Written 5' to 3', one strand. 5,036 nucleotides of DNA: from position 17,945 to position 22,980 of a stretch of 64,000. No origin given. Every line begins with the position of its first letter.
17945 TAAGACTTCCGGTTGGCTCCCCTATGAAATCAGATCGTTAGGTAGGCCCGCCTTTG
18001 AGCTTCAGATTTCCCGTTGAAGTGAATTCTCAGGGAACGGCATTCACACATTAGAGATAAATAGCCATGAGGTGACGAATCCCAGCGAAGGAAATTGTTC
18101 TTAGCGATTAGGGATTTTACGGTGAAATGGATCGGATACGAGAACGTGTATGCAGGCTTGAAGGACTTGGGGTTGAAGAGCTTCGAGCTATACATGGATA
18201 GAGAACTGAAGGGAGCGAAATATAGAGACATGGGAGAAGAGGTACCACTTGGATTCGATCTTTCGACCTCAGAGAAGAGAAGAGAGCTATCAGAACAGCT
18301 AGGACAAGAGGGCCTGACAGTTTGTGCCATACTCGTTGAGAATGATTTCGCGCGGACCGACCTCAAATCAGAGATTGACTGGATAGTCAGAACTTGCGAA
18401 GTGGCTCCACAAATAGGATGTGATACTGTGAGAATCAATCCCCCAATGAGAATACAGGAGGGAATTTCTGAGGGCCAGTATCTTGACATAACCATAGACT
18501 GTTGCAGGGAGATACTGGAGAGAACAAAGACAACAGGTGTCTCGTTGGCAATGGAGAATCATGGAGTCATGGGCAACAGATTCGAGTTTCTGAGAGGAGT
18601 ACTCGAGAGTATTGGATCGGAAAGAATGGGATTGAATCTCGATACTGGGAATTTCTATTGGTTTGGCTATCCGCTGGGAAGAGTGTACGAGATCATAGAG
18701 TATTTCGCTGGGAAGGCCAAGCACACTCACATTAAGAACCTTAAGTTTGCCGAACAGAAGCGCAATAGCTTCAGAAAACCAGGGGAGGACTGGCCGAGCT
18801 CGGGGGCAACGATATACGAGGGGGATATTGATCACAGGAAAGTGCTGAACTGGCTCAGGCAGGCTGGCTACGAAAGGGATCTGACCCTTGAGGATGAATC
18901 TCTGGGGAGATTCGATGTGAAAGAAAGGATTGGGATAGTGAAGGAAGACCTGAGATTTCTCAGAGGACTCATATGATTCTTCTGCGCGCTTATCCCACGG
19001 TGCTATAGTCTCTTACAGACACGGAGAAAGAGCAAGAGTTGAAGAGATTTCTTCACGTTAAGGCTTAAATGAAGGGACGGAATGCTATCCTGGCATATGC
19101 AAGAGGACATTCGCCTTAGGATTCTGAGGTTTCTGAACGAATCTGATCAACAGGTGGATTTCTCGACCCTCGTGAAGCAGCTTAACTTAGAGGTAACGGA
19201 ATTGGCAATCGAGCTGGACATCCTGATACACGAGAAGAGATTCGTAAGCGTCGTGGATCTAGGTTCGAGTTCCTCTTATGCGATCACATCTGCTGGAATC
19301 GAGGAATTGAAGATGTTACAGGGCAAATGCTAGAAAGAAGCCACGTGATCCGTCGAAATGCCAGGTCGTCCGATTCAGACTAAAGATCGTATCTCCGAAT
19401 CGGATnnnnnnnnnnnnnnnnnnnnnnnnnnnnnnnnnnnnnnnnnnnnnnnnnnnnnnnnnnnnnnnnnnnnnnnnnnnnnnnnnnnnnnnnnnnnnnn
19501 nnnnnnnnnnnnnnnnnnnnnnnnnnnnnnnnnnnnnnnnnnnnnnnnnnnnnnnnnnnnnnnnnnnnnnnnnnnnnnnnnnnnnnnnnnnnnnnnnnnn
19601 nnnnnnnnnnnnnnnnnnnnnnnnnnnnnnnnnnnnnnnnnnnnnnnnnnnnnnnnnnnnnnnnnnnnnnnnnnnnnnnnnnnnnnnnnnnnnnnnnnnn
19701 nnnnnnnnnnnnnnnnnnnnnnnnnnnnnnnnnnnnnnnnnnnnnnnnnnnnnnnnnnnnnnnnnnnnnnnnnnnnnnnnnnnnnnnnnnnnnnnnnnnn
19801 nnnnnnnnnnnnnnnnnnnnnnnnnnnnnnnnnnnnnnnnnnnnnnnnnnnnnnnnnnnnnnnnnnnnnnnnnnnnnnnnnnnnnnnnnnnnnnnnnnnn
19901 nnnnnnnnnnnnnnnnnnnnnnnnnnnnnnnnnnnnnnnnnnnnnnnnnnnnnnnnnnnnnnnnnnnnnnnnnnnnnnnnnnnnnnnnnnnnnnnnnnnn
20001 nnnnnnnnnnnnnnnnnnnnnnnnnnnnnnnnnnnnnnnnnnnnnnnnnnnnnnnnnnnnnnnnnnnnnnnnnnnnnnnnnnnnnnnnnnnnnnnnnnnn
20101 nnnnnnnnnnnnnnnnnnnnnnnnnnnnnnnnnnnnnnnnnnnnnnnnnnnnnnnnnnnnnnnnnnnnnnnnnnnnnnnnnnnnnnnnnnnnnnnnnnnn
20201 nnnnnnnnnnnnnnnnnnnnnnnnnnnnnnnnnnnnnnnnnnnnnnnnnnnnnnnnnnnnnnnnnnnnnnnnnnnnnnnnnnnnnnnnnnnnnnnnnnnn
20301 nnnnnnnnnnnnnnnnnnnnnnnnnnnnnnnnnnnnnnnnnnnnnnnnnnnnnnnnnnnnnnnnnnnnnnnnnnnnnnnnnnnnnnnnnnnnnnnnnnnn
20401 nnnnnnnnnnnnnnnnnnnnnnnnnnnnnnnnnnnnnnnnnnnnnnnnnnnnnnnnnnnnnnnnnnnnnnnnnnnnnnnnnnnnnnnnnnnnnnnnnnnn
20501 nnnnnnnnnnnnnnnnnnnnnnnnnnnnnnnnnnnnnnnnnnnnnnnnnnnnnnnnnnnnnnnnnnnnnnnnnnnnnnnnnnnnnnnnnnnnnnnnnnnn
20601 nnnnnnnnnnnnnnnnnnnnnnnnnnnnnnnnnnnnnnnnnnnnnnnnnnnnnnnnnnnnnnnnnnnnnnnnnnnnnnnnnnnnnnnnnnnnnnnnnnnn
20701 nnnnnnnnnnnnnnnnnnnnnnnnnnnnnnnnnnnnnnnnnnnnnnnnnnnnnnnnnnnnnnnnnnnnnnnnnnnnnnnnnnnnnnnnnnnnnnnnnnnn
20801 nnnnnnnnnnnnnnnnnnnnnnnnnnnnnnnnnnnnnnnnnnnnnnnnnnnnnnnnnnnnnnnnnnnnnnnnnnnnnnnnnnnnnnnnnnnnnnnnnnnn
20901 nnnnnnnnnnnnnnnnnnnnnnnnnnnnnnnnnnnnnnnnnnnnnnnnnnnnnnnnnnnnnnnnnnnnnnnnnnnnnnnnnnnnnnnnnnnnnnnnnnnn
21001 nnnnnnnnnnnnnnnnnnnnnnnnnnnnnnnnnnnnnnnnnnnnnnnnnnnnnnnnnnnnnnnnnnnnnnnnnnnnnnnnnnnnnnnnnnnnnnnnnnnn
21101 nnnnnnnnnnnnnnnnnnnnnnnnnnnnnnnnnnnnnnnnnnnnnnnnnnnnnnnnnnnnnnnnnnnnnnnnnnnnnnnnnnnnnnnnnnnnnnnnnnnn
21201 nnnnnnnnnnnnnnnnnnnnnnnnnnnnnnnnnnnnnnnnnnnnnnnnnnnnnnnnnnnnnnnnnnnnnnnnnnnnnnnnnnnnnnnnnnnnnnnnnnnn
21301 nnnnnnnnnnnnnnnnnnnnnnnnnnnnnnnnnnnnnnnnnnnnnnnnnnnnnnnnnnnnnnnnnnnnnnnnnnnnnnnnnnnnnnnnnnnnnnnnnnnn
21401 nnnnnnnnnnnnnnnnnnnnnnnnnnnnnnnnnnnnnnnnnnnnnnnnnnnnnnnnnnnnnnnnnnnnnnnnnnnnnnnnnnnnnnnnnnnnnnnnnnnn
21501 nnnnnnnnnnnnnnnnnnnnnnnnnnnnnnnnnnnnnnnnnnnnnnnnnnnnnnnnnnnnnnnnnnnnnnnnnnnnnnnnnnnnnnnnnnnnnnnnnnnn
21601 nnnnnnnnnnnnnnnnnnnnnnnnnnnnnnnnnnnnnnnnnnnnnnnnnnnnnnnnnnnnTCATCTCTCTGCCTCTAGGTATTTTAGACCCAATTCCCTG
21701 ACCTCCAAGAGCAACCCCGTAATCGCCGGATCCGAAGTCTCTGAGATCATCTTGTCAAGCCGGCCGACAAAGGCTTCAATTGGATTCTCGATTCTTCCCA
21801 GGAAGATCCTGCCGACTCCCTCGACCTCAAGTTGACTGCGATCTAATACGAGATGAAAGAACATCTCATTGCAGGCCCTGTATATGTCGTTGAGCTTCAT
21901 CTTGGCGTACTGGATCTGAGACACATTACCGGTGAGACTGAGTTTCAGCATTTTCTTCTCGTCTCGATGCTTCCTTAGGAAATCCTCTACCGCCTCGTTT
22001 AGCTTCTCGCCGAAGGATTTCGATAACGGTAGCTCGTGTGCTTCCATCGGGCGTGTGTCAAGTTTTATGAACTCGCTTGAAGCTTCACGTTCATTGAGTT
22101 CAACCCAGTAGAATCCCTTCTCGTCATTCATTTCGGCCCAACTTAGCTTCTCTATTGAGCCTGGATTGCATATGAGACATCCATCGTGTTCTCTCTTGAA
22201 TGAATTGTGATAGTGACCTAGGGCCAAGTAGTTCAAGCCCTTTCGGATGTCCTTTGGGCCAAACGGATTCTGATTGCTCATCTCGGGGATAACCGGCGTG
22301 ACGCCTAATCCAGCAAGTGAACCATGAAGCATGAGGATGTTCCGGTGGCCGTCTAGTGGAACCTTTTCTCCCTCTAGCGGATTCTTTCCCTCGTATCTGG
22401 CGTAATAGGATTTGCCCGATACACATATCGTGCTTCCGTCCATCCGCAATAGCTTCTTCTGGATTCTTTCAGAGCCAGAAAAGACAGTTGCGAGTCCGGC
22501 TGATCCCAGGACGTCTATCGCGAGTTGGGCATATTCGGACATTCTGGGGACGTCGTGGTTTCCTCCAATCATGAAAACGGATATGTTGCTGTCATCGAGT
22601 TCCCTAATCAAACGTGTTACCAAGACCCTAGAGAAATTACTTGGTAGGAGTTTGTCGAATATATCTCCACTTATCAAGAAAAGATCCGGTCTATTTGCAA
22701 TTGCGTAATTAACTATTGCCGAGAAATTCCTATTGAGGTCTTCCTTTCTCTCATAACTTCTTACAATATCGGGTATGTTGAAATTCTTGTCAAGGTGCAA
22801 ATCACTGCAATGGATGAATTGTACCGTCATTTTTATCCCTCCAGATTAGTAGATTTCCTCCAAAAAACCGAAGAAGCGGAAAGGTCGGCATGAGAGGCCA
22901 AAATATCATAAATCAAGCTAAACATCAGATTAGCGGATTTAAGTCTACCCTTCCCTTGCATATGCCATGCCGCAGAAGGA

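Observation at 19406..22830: Rad50/SbcC-like ATPase with a membrane hairpin in place of the zinc hook, coupled with an Mre11/SbcD-like nuclease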

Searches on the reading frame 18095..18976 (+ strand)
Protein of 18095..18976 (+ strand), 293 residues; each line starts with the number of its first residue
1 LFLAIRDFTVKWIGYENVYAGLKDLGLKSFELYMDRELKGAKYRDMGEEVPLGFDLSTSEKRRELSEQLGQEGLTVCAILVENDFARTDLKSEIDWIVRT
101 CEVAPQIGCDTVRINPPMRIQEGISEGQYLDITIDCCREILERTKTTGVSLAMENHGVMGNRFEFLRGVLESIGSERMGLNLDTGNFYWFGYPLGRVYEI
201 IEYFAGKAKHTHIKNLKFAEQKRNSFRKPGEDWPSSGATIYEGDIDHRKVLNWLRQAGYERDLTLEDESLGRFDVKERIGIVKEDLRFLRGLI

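Call 44: search_protein_families(library=pfam, proteins=[window:18095-18976:+], max_evalue=0.00001)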
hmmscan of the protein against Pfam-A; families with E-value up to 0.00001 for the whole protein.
window:18095-18976:+ (293 aa): 1 family
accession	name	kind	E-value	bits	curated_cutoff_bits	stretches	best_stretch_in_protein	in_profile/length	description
PF01261.30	AP_endonuc_2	-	8.7e-28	98.1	31.1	1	22-290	4-247/249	Xylose isomerase-like TIM barrel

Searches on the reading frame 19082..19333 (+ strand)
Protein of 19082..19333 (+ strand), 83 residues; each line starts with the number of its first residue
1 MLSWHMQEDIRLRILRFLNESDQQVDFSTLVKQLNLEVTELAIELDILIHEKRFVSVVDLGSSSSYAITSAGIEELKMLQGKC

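Call 3: search_protein_families(library=pfam, proteins=[window:19082-19333:+], max_evalue=0.1)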
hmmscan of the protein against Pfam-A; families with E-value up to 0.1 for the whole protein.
window:19082-19333:+ (83 aa): 3 families
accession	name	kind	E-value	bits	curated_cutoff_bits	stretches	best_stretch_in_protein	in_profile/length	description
PF13601.12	HTH_34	-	0.00084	19.9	27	1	10-73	1-66/80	Winged helix DNA-binding domain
PF21128.4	MCM4_WHD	-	0.0014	19.1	24.4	1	5-35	5-37/75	MCM4, winged helix domain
PF24038.1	DUF7347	-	0.0029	18.3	27.6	1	8-38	10-41/77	Domain of unknown function (DUF7347)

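Call 4: search_protein_families(library=ncbifam, proteins=[window:19082-19333:+], max_evalue=0.1)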
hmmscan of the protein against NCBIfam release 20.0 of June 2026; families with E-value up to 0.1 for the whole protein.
window:19082-19333:+ (83 aa): 2 families
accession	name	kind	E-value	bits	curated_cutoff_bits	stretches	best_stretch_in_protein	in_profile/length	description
NF033788.1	HTH_metalloreg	subfamily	0.011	15.5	55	1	8-76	10-76/77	metalloregulator ArsR/SmtB family transcription factor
NF050184.1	VpaChn25_0724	subfamily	0.038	14.1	65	0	8-74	1-72/88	VpaChn25_0724 family phage protein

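Call 5: search_protein_families(library=padloc, proteins=[window:19082-19333:+], max_evalue=0.1)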
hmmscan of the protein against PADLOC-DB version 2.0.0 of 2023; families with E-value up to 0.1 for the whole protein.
window:19082-19333:+ (83 aa): 2 families
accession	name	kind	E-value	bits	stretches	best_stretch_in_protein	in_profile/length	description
PDLC02975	WH_III-A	-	0.00043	18.7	1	10-77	4-66/103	-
PDLC02976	WH_III-A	-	0.00091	17.9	1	14-77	8-65/104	-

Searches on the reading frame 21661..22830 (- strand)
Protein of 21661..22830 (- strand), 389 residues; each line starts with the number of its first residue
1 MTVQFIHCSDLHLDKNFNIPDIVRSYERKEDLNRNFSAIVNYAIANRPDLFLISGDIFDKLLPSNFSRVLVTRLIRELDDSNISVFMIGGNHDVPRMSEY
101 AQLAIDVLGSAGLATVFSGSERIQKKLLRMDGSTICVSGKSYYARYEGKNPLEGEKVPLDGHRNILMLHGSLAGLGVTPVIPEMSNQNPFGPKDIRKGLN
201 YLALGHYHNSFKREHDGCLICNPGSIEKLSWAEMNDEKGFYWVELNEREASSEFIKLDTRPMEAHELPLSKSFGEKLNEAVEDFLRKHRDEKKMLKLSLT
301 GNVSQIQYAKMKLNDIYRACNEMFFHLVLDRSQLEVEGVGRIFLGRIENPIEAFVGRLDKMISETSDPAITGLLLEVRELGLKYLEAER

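Call 3: search_protein_families(library=pfam, proteins=[window:21661-22830:-], max_evalue=0.1)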
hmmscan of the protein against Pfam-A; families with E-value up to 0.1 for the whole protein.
window:21661-22830:- (389 aa): 2 families
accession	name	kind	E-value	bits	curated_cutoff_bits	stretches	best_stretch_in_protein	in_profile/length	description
PF00149.33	Metallophos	-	7.7e-13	49.7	21.5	1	5-209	3-190/191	Calcineurin-like phosphoesterase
PF12850.12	Metallophos_2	-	9.2e-09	35.9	27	1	5-231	3-140/154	Calcineurin-like phosphoesterase superfamily domain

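Call 4: search_protein_families(library=ncbifam, proteins=[window:21661-22830:-], max_evalue=0.1)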
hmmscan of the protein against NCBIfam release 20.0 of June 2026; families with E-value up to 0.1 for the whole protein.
window:21661-22830:- (389 aa): 16 families
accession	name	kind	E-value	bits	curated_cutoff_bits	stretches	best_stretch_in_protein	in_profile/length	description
NF041031.1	Mre11_Sulfo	equivalog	1.9e-28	99.8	500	1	4-319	1-304/374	DNA double-strand break repair protein Mre11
TIGR00619.1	sbcd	subfamily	5.8e-20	72.2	77.65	1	5-101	3-95/252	exonuclease subunit SbcD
NF041029.1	Mre11_Pyroc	equivalog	3.9e-17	62.2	600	1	4-234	2-241/438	DNA double-strand break repair protein Mre11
NF041753.2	sbcd_Staph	equivalog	4.4e-15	55.4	480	2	5-98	3-91/375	exonuclease subunit SbcD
NF008206.2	PRK10966.1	equivalog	3.1e-14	52.9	450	1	4-134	2-126/380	exonuclease subunit SbcD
NF041030.1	Mre11_Halo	equivalog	1.6e-13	50.6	550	1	4-311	3-281/361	DNA double-strand break repair protein Mre11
TIGR00583.1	mre11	equivalog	5.3e-06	25.7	434.6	1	27-77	22-72/405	DNA repair protein (mre11)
NF053862.1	DS9_1_antiphage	equivalog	5.8e-06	25.4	420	1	5-100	196-295/486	anti-phage phosphoesterase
TIGR04123.1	P_estr_lig_assc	hypoth_equivalog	3.7e-05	23.2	150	1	6-110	24-125/207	ligase-associated DNA damage response endonuclease PdeM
TIGR00040.1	yfcE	subfamily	0.0001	22.4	56.25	1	120-228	40-136/158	YfcE family phosphodiesterase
NF003743.0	PRK05340.1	equivalog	0.00041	19.6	134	1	27-143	14-127/242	UDP-2,3-diacylglucosamine diphosphatase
NF008460.0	PRK11340.1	equivalog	0.0007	19.1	188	1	38-123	71-153/271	phosphodiesterase YaeI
NF041754.1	sbcd_Bac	equivalog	0.003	16.8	750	1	5-96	3-89/390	exonuclease subunit SbcD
TIGR01854.1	lipid_A_lpxH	equivalog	0.0064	15.8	190.35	1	29-143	13-124/231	UDP-2,3-diacylglucosamine diphosphatase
TIGR03729.1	acc_ester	subfamily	0.023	14.1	148.25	1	31-103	16-82/239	putative phosphoesterase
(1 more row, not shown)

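Call 5: search_protein_families(library=padloc, proteins=[window:21661-22830:-], max_evalue=0.1)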
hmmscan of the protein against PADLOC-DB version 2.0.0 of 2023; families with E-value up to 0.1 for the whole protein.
window:21661-22830:- (389 aa): 2 families
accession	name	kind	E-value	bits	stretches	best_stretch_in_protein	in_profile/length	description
PDLC00736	Effector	-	7.1e-08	29.8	1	1-99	1-91/561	Endonuclease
PDLC05051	PDC-S60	-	0.0003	17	1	6-103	4-98/1027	-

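Call 40: search_solved_structures(query=window:21661-22830:-, max_evalue=0.001)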
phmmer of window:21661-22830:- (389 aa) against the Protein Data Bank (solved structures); distinct sequences matched with E-value up to 0.001: 18.
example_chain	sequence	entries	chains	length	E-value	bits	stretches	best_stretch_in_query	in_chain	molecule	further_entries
3auz_A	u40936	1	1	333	6e-16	61.7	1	3-279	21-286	DNA double-strand break repair protein mre11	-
4tug_C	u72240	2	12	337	6.2e-16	61.7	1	3-279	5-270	DNA double-strand break repair protein Mre11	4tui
3av0_A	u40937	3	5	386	9.2e-16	61.1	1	3-279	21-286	DNA double-strand break repair protein mre11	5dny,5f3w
1ii7_A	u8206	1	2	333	1.6e-10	43.9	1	4-248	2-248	Mre11 nuclease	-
3dsc_A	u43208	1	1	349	1.8e-10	43.7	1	4-248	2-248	DNA double-strand break repair protein mre11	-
7dog_A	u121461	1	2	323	2.6e-10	43.2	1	4-100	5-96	Nuclease SbcCD subunit D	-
4hd0_A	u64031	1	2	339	8.7e-10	41.4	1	4-248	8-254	DNA double-strand break repair protein Mre11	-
3dsd_A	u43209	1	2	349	3.2e-09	39.6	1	4-248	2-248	DNA double-strand break repair protein mre11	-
4o24_A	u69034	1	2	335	7.2e-09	38.4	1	197-287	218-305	Exonuclease, putative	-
2q8u_A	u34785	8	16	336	7.3e-09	38.4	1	197-287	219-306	Exonuclease, putative | Nuclease SbcCD subunit D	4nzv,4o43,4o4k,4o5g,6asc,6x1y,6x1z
3qg5_C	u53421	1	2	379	1.3e-08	37.6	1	198-287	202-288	Mre11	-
1s8e_A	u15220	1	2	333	2.8e-08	36.5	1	4-248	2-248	exonuclease putative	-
3thn_A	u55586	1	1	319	2.1e-07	33.6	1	198-268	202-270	Exonuclease, putative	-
3tho_B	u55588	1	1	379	2.9e-07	33.2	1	198-271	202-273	Exonuclease, putative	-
4lty_C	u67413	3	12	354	6.5e-06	28.7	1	4-101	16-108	Exonuclease subunit SbcD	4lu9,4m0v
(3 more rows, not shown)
